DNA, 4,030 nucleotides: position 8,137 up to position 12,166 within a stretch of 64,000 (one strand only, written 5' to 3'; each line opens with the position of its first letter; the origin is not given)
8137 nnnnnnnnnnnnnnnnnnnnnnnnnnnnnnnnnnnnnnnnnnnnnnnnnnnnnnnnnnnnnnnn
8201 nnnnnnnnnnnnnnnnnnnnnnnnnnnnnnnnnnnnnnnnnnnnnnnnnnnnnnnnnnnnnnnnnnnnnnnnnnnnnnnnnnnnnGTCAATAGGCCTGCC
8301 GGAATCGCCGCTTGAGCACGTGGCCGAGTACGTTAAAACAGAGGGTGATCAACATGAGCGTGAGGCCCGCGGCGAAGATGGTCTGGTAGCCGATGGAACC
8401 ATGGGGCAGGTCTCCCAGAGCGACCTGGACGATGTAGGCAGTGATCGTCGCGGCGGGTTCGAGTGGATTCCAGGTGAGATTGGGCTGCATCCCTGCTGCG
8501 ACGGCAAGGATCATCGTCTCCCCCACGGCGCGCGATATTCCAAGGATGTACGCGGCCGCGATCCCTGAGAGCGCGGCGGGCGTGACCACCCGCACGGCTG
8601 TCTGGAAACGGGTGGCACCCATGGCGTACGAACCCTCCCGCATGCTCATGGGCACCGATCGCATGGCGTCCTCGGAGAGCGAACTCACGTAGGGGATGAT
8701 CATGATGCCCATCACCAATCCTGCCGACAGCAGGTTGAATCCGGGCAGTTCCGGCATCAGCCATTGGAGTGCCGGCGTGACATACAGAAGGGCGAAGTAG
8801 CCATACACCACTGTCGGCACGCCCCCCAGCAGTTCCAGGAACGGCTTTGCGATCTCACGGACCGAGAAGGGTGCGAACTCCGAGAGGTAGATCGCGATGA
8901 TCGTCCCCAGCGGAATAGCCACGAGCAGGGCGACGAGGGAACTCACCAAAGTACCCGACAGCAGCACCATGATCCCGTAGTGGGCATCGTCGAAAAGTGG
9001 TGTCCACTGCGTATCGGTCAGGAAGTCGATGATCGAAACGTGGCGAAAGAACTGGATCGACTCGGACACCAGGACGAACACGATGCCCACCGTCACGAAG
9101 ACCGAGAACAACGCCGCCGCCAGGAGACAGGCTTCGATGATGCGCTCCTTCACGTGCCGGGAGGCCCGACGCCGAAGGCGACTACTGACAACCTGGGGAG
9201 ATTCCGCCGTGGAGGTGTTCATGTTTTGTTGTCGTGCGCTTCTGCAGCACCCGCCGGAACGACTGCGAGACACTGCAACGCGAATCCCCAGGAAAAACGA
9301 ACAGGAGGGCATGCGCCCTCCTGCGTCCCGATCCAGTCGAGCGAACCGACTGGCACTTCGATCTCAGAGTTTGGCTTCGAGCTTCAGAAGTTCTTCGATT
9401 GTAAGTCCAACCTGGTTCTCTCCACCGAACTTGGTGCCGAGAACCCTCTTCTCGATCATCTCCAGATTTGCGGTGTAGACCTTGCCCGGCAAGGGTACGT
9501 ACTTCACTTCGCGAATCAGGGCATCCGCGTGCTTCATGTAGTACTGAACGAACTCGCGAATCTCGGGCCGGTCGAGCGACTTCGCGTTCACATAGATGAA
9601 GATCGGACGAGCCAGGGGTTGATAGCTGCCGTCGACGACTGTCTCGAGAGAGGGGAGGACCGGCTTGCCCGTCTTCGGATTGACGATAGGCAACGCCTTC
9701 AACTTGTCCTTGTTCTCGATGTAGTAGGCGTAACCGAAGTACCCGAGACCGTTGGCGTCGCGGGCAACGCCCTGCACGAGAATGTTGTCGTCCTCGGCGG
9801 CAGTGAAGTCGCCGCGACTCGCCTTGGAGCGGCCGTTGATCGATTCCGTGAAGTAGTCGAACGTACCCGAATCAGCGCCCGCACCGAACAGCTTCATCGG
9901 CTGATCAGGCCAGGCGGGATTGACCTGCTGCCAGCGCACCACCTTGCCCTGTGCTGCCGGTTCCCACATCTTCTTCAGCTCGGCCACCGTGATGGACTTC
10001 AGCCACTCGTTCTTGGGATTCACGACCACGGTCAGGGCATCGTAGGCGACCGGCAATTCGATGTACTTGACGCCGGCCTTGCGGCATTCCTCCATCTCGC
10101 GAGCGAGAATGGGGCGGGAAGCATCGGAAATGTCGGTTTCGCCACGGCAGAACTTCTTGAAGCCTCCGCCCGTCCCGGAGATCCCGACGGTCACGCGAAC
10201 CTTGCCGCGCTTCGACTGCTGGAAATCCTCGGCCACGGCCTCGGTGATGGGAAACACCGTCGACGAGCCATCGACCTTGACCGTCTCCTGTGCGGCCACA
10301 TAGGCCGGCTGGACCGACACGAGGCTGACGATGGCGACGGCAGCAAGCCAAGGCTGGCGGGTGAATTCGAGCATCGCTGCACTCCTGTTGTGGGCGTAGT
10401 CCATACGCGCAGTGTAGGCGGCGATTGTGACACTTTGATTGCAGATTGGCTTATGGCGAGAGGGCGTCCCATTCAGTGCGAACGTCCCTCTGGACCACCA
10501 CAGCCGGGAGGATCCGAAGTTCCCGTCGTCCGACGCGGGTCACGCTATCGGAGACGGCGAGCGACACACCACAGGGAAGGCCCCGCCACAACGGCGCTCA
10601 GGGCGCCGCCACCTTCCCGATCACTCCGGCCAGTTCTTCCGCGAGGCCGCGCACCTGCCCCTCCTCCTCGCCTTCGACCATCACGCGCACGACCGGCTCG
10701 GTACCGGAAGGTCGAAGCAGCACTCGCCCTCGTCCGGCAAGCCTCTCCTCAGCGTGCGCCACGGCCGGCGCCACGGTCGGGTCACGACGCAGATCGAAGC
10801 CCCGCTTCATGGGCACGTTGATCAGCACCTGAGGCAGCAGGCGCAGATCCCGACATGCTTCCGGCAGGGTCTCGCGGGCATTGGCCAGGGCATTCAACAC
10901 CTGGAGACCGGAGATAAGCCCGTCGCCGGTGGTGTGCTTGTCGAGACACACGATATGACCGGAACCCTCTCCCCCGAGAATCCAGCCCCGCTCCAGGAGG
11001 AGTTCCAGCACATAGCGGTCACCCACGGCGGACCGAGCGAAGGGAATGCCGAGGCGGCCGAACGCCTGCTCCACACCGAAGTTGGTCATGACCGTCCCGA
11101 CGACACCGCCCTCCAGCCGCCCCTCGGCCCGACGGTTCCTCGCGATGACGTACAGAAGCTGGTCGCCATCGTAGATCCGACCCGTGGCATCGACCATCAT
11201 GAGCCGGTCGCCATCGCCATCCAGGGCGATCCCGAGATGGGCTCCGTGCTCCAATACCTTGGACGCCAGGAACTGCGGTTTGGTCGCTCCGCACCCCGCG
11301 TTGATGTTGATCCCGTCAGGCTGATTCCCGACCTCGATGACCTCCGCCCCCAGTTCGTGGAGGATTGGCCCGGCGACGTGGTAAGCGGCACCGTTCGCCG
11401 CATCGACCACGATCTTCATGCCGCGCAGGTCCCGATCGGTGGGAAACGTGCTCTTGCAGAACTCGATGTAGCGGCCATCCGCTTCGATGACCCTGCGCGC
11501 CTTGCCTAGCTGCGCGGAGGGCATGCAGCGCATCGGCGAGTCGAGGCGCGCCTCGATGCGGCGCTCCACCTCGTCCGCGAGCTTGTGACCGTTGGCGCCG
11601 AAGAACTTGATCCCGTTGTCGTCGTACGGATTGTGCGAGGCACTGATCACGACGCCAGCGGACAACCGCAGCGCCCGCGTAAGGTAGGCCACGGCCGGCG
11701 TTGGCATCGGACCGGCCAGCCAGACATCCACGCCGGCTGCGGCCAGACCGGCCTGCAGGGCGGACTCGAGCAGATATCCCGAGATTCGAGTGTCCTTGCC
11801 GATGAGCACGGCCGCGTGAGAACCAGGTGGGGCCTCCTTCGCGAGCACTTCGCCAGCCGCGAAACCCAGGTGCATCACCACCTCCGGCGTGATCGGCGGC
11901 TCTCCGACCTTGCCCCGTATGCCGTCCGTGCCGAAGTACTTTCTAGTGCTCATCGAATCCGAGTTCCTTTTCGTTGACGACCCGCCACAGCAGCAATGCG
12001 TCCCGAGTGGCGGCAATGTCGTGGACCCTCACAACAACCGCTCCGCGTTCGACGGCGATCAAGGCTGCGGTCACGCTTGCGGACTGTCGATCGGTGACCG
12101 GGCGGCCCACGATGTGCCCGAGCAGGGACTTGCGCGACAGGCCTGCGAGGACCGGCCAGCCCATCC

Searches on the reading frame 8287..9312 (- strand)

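Call 79: search_protein_families(library=pfam, proteins=[window:8287-9312:-], max_evalue=0.0001)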
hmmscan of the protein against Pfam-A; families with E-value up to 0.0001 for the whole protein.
window:8287-9312:- (341 aa): 1 family
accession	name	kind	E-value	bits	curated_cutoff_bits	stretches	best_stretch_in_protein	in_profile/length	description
PF00528.27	BPD_transp_1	-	7e-17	62.2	26.4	1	133-338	2-183/184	Binding-protein-dependent transport system inner membrane component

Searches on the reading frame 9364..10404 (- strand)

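Call 79: search_protein_families(library=pfam, proteins=[window:9364-10404:-], max_evalue=0.0001)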
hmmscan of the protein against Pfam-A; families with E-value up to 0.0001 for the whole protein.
window:9364-10404:- (346 aa): 2 families
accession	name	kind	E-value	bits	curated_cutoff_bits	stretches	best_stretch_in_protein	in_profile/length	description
PF12849.12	PBP_like_2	-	1.4e-33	117.3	27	1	38-290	8-264/267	PBP superfamily domain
PF12727.12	PBP_like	-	1.8e-09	37.4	27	1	64-288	6-191/193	PBP superfamily domain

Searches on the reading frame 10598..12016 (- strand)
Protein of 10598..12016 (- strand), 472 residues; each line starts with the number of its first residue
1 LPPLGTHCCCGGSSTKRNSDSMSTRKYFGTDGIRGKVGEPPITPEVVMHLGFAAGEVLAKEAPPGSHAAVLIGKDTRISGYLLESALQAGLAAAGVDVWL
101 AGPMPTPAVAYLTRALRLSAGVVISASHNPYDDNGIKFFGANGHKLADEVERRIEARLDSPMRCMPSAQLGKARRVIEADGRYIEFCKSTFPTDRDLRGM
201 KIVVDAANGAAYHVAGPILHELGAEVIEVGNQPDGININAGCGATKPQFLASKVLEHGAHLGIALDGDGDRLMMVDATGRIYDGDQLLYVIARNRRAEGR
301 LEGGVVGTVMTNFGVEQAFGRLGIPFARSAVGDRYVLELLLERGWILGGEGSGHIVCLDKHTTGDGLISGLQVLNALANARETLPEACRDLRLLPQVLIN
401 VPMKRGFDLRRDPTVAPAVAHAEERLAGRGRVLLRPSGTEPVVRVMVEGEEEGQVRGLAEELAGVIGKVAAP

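Call 79: search_protein_families(library=pfam, proteins=[window:10598-12016:-], max_evalue=0.0001)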
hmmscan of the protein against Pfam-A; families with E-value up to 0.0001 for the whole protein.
window:10598-12016:- (472 aa): 4 families
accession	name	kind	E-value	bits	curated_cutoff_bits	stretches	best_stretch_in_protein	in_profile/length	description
PF02878.22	PGM_PMM_I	-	4.5e-45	153.2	22.5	1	25-159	1-132/138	Phosphoglucomutase/phosphomannomutase, alpha/beta/alpha domain I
PF02880.22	PGM_PMM_III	-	1.9e-31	109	20.7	1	283-390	1-110/115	Phosphoglucomutase/phosphomannomutase, alpha/beta/alpha domain III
PF00408.26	PGM_PMM_IV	-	4.3e-18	65.6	23.1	1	398-463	1-66/68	Phosphoglucomutase/phosphomannomutase, C-terminal domain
PF02879.22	PGM_PMM_II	-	1.8e-16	61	29.3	1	182-279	2-103/103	Phosphoglucomutase/phosphomannomutase, alpha/beta/alpha domain II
